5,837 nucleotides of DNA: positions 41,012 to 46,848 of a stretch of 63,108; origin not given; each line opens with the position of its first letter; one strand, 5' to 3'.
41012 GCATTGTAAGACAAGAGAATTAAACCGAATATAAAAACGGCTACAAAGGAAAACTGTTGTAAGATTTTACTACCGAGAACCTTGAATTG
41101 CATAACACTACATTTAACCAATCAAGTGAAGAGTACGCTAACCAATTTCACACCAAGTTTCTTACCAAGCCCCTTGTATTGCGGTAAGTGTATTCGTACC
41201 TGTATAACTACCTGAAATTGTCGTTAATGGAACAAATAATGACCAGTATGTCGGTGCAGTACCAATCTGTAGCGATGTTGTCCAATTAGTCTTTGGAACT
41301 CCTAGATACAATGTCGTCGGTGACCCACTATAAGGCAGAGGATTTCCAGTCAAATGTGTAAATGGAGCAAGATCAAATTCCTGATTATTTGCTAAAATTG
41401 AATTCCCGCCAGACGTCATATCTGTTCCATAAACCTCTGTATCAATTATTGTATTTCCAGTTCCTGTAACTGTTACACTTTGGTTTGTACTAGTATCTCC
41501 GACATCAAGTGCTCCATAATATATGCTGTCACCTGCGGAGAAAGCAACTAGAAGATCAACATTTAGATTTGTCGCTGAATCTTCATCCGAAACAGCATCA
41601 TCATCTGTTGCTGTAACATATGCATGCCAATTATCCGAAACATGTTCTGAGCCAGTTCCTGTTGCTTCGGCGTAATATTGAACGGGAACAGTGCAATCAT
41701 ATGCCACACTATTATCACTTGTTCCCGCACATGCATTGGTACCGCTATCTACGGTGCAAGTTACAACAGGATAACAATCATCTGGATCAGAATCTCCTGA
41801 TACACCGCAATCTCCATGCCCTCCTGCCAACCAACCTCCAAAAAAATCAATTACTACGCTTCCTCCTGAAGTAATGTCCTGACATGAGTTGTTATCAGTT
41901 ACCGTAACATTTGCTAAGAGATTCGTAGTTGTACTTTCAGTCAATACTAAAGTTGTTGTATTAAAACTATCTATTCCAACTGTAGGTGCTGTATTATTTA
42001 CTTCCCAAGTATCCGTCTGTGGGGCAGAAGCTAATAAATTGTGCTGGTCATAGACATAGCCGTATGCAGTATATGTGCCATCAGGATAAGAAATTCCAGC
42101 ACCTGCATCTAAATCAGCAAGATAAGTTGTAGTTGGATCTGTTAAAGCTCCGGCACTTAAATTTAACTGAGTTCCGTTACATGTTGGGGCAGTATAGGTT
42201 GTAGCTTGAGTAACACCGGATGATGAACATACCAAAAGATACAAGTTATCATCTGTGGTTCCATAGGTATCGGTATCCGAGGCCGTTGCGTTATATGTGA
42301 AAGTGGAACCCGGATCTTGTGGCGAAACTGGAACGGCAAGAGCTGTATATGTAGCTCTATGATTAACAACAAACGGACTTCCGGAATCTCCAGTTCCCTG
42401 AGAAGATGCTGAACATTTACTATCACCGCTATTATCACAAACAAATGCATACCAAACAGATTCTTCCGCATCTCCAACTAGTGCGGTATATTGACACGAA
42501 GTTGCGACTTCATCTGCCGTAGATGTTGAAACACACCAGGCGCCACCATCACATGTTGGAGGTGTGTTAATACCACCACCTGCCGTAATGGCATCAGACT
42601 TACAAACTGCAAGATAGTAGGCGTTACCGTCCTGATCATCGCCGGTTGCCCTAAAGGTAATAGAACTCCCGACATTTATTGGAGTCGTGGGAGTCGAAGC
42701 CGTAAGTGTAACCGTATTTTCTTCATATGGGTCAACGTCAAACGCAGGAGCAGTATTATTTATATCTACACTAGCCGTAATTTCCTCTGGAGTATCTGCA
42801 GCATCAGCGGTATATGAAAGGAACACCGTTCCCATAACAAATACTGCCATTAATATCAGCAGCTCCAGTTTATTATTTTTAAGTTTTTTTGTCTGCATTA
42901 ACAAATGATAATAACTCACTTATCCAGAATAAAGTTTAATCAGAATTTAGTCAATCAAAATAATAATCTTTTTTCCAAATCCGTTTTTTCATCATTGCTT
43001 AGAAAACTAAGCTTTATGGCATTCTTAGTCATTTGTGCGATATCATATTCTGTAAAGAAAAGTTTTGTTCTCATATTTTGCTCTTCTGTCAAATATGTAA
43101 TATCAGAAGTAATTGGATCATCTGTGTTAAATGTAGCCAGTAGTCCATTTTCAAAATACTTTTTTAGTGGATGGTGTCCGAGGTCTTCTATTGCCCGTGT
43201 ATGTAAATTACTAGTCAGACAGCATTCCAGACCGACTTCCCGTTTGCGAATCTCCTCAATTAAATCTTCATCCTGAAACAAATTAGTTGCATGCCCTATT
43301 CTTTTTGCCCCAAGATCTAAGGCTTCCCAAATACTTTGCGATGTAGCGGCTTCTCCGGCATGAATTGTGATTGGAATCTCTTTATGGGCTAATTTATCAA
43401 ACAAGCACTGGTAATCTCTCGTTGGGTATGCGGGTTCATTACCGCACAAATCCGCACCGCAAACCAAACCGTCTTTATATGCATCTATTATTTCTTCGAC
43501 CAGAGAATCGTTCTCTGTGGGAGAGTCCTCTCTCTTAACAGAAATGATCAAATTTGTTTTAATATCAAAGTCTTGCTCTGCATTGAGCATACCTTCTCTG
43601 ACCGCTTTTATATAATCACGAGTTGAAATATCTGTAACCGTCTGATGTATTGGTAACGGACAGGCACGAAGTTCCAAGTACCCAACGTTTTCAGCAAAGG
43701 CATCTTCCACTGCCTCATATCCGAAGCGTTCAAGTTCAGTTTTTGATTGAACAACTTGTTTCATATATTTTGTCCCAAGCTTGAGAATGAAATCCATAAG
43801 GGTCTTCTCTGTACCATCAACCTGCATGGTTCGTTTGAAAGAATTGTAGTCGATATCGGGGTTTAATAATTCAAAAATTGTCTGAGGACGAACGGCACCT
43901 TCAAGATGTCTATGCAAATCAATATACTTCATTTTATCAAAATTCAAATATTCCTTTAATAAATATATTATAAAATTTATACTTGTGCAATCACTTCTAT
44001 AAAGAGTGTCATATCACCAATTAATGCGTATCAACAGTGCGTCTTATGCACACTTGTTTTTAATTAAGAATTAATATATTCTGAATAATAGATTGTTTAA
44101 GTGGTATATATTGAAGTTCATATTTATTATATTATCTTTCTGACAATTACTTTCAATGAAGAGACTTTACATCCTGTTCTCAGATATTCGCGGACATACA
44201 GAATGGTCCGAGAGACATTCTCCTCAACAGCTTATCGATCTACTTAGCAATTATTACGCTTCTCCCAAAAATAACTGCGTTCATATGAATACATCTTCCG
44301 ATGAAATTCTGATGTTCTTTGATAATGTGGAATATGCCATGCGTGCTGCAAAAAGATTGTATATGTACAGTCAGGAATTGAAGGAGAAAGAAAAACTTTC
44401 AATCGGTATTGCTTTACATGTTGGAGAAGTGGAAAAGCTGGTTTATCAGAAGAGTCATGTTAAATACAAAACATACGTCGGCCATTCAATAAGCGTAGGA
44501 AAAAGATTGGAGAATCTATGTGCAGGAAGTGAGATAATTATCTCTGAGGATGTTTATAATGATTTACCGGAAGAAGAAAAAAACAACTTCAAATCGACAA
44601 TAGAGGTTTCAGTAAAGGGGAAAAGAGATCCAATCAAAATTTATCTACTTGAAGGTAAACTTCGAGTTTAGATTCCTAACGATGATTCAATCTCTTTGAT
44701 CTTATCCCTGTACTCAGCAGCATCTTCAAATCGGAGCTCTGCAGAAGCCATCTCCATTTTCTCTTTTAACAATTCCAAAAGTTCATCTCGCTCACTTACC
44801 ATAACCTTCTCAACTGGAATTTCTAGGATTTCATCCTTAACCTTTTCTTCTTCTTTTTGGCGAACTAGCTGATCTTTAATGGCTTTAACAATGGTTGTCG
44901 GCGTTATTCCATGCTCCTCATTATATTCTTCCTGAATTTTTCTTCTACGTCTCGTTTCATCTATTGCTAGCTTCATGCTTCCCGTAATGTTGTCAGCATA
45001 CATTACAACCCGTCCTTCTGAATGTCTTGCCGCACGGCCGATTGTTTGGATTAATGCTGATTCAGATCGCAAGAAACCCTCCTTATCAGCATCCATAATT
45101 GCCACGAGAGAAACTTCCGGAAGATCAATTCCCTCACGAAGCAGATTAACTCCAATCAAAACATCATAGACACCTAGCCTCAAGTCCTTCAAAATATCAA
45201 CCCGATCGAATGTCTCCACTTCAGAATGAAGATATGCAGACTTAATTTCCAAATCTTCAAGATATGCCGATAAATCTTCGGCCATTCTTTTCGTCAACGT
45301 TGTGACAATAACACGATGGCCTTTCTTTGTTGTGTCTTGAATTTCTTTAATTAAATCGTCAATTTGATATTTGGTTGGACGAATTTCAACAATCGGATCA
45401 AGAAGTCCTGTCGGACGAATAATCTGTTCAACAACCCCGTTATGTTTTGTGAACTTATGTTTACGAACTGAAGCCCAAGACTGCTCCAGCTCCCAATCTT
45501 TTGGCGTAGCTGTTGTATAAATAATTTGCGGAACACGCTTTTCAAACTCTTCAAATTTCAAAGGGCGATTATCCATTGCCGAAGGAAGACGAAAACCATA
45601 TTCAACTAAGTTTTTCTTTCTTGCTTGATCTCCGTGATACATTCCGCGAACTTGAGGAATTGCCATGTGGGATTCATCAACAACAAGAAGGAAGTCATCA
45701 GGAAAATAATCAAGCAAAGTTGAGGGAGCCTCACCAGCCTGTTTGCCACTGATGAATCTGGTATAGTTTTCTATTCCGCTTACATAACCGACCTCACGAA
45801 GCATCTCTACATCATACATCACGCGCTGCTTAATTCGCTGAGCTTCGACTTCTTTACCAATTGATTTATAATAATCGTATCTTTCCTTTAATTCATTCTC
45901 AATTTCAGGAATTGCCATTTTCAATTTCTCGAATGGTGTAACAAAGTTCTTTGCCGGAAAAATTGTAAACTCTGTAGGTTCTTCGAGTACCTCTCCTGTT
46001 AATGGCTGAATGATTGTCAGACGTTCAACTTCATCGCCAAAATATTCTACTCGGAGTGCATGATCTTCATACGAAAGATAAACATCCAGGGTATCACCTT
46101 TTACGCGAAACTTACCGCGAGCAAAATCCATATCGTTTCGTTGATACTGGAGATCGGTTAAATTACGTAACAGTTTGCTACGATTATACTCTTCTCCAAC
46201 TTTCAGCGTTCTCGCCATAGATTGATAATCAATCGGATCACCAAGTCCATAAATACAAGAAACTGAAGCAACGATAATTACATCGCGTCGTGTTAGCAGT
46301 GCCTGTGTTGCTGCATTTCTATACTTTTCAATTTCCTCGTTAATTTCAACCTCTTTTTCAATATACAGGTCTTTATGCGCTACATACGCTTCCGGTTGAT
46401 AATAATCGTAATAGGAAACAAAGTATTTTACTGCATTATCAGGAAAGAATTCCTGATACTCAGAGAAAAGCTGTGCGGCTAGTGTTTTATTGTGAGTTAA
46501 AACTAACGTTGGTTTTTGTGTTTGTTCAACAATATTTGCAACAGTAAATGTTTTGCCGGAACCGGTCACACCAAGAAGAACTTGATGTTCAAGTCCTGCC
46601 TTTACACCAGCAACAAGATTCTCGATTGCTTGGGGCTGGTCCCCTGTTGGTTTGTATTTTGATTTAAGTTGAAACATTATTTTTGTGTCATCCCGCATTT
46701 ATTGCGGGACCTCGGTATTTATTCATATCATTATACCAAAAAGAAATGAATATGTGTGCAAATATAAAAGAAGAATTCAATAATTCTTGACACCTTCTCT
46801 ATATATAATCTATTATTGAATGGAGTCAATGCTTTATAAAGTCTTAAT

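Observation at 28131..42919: Co-oriented six-gene cluster of giant and Cys-rich secreted proteins: candidate undescribed cell-surface/adhesion system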

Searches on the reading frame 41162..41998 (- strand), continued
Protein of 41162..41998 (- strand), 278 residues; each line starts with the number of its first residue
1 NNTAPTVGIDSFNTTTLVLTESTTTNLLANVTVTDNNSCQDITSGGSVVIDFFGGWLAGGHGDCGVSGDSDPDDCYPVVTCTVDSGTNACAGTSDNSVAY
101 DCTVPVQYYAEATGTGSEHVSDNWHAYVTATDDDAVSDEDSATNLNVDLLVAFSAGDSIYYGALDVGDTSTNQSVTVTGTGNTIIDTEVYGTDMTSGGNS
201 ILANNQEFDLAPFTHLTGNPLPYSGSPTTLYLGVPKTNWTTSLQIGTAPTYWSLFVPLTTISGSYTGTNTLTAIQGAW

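Call 82: search_protein_families(library=pfam, alignment_id=A3, max_evalue=10)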
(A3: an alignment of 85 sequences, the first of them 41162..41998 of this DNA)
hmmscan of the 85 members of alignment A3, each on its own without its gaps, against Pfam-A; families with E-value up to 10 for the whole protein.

A. member 1, window:41162-41998:- (278 aa): 0 families

B. families by the number of members that match (of 85 scanned): 48 families (the first 25 are shown)
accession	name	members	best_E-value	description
PF06280.18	fn3_5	11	0.0097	Fn3-like domain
PF06030.18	WxLIP_PGBD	4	0.0074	WxL Interacting Protein, peptidoglycan binding domain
PF22680.2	Glyco_hydro_123_N_2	4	0.019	Glycoside hydrolase 123 N-terminal domain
PF10651.15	BppU_N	2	0.016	BppU N-terminal domain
PF02659.21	Mntp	2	0.067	Putative manganese efflux pump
PF21765.4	CUB_A2MG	2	0.074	A2MG, CUB domain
PF13944.12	Calycin_like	2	0.11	Calycin-like beta-barrel domain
PF08308.17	PEGA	2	0.43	PEGA domain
PF01839.29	FG-GAP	1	0.0067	FG-GAP repeat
PF12175.13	WSS_VP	1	0.0078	White spot syndrome virus structural envelope protein VP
PF13517.12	FG-GAP_3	1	0.0095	FG-GAP-like repeat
PF10631.14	DUF2477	1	0.01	Protein of unknown function (DUF2477)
PF13205.12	Big_5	1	0.021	Bacterial Ig-like domain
PF00959.24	Phage_lysozyme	1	0.037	Phage lysozyme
PF16378.10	DUF4988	1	0.037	Domain of unknown function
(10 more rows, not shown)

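Call 91: find_related_loci(query=A1, collection=viral_contigs, flank=8000)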
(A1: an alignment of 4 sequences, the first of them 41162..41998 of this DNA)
Query A1 (278 aa) in viral_contigs; peptide patterns used: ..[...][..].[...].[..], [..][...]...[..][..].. (x = any residue, [..] = any of these).
36 stretches matched a pattern, but none encodes a relative of the query by tblastn (E <= 1e-3).

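Call 93: fold_search(model_id=the predicted structure, library=viral)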
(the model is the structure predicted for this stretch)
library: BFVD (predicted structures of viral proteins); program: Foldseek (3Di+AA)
matches with E <= 10: 668; with E <= 0.001: 13
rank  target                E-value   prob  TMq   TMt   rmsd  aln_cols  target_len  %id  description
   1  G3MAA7                8.2e-05  1.00  0.31  0.14  11.8       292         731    9  Gp366 [Bacillus phage G]
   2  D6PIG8                8.2e-05  0.99  0.27  0.17  12.2       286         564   12  (no name in the UniProt tables at hand)
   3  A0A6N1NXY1            1.2e-04  1.00  0.29  0.11  12.4       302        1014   12  DUF11 domain-containing protein [Tupanvirus soda lake]
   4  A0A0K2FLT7            1.5e-04  1.00  0.26  0.10  13.6       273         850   10  (no name in the UniProt tables at hand)
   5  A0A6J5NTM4            2.6e-04  0.99  0.28  0.21  15.6       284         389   13  Fibronectin type-III domain-containing protein [uncultured Caudovirales phage]
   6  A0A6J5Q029            4.4e-04  0.92  0.26  0.11  17.7       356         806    9  Uncharacterized protein [uncultured Caudovirales phage]
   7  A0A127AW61            4.9e-04  1.00  0.30  0.14  11.6       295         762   12  Putative regulator of chromosome condensation [Bacillus phage SP-15]
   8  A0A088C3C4            5.5e-04  0.90  0.26  0.09  17.9       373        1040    8  (no name in the UniProt tables at hand)
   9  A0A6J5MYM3            6.1e-04  0.82  0.23  0.10  19.1       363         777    6  Uncharacterized protein [uncultured Caudovirales phage]
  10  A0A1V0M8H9            6.8e-04  0.91  0.28  0.15  13.5       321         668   10  Envelope glycoprotein C [Columbid alphaherpesvirus 1]
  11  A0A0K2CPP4            7.1e-04  0.97  0.31  0.11  21.6       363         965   12  LamG-like jellyroll fold domain-containing protein [Brevibacillus phage SecTim467]
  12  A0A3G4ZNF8            8.3e-04  0.90  0.25  0.08  13.6       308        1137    6  DUF7932 domain-containing protein [Terrestrivirus sp.]
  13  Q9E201                9.8e-04  0.97  0.25  0.14  13.3       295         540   10  Glycoprotein C [Cercopithecine herpesvirus 9 (strain DHV)]
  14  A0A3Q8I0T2            1.0e-03  0.80  0.23  0.23  15.7       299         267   13  (no name in the UniProt tables at hand)
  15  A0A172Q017            1.1e-03  0.63  0.20  0.16  24.7       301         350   11  Uncharacterized protein [Acinetobacter phage vB_AbaM_ME3]
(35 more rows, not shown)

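Call 106: search_protein_families(library=pfam, proteins=[L003:12190-13128:+, L003:13580-14434:+, L003:14602-16332:+, L010:11868-12959:+, L010:12961-13776:+, L010:13773-14927:+], max_evalue=1)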
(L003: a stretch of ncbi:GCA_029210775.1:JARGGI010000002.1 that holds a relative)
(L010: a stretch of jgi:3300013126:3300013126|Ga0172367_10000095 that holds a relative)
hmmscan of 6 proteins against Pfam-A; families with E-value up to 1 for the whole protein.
L003:12190-13128:+ (312 aa): 6 families
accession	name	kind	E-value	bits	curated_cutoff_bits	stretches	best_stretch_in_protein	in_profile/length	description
PF00404.24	Dockerin_1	-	4e-05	24.1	22.9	1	246-271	26-51/57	Dockerin type I domain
PF17936.7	Big_6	-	0.00022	21.8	27.6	1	74-136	16-79/83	Bacterial Ig domain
PF00036.39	EF-hand_1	-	0.076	13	25.4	0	293-304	12-23/29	EF hand domain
PF13499.12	EF-hand_7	-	0.09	13.6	30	0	256-272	49-65/67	EF-hand domain pair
PF12676.12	DUF3796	-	0.14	13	24.8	1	6-37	20-51/120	Protein of unknown function (DUF3796)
PF09999.14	DUF2240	-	0.23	11.5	22.3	1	199-273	54-126/144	Uncharacterized protein conserved in archaea (DUF2240)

L003:13580-14434:+ (284 aa): 2 families
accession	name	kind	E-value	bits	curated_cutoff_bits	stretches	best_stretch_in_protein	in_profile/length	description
PF00963.24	Cohesin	-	0.061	13.9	24.1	1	31-124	18-96/139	Cohesin domain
PF12911.12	OppC_N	-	0.1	12.9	23.9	1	257-278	17-40/53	N-terminal TM domain of oligopeptide transport permease C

L003:14602-16332:+ (576 aa): 3 families
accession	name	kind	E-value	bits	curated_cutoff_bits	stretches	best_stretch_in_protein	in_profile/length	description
PF19077.6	Big_13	-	0.00014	22.7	27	0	381-451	25-94/102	Bacterial Ig-like domain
PF09351.15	DUF1993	-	0.15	12.5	23.4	1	480-555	42-117/161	Domain of unknown function (DUF1993)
PF05434.16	Tmemb_9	-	0.15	12.3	28.6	1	462-541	46-124/145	TMEM9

L010:11868-12959:+ (363 aa): 5 families
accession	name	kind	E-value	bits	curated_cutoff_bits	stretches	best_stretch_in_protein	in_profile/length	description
PF19077.6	Big_13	-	3.5e-06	27.9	27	1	128-185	30-92/102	Bacterial Ig-like domain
PF00404.24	Dockerin_1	-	5.4e-05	23.8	22.9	1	306-357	1-52/57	Dockerin type I domain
PF13499.12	EF-hand_7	-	0.16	12.8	30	0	308-355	12-63/67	EF-hand domain pair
PF13202.12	EF-hand_5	-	0.41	10.7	25.9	0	304-317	5-18/25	EF hand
PF17957.7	Big_7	-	0.53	11.4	24.1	0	126-174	19-70/70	Bacterial Ig domain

L010:12961-13776:+ (271 aa): 1 family
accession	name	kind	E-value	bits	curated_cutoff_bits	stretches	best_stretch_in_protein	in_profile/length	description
PF24893.1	DUF7743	-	0.0042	17.2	27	1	176-235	21-91/120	Domain of unknown function (DUF7743)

L010:13773-14927:+ (384 aa): 3 families
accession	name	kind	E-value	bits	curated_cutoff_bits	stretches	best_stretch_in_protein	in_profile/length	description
PF16967.11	TcfC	-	5.1e-05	23.2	29.4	1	208-263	14-65/68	E-set like domain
PF04977.20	DivIC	-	0.17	12.1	28.9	1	291-327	1-37/80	Septum formation initiator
PF07495.19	Y_Y_Y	-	0.23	11.9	26.6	1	229-269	25-65/65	Y_Y_Y domain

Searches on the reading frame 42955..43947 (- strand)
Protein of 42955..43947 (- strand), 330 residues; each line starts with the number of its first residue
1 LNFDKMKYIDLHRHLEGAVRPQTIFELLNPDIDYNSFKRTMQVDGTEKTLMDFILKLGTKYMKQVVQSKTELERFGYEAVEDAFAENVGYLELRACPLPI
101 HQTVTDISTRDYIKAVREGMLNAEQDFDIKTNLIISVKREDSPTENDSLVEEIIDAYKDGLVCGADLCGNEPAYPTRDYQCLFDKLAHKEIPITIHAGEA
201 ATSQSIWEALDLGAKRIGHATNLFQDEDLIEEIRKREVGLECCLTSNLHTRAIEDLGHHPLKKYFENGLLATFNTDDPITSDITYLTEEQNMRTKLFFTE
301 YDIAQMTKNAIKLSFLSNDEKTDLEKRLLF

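Call 7: search_protein_families(library=pfam, proteins=[window:42955-43947:-], max_evalue=0.001)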
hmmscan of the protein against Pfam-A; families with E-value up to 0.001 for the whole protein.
window:42955-43947:- (330 aa): 1 family
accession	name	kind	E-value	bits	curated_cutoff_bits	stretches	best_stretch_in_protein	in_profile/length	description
PF00962.28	A_deaminase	-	5.4e-65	220.1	27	1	10-327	4-326/330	Adenosine deaminase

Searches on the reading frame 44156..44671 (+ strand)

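Call 7: search_protein_families(library=pfam, proteins=[window:44156-44671:+], max_evalue=0.001)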
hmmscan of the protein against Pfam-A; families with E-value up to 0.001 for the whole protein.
window:44156-44671:+ (171 aa): 1 family
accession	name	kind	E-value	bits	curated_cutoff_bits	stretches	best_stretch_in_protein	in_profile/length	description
PF00211.25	Guanylate_cyc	-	1.2e-13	51.4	21.9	1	73-166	92-182/183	Adenylate and Guanylate cyclase catalytic domain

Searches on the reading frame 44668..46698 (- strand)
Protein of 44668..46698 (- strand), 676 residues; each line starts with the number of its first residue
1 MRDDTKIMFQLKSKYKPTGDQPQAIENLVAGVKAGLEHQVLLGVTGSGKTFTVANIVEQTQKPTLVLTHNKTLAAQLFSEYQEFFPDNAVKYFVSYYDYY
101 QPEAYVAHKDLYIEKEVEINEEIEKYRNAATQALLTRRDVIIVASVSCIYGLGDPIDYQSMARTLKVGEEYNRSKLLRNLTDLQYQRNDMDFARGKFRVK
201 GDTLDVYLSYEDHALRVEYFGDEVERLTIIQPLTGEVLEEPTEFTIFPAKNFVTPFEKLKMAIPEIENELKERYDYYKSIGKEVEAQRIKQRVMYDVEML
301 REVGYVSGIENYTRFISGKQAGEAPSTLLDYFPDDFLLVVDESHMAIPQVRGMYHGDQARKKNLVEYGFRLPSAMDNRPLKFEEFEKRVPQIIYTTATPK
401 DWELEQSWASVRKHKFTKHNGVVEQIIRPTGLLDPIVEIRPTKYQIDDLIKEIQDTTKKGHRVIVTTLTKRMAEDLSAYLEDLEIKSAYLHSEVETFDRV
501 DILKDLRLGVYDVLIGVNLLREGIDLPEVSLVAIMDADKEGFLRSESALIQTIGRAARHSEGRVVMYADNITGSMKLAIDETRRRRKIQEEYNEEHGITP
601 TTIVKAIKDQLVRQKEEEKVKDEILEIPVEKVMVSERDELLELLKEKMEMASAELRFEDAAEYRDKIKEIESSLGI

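Call 7: search_protein_families(library=pfam, proteins=[window:44668-46698:-], max_evalue=0.001)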
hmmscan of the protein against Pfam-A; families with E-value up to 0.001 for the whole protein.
window:44668-46698:- (676 aa): 7 families
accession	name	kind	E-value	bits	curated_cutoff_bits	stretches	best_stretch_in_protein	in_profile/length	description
PF17757.6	UvrB_inter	-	2e-31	108.4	22.9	1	165-252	3-91/91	UvrB interaction domain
PF12344.14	UvrB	-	5.9e-24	84.1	27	1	566-608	1-43/43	Ultra-violet resistance protein B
PF00271.37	Helicase_C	-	1.6e-20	73.8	23.5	1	446-559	3-109/110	Helicase conserved C-terminal domain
PF04851.21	ResIII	-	5.6e-13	49.6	22.5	1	15-142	2-130/164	Type III restriction enzyme, res subunit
PF02151.25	UVR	-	2.6e-08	33.8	21.5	1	638-672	1-35/36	UvrB/uvrC motif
PF00270.35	DEAD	-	1.6e-05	25.2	26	1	20-91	3-75/167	DEAD/DEAH box helicase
PF13604.12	AAA_30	-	0.00048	20.4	27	0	20-79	5-64/191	AAA domain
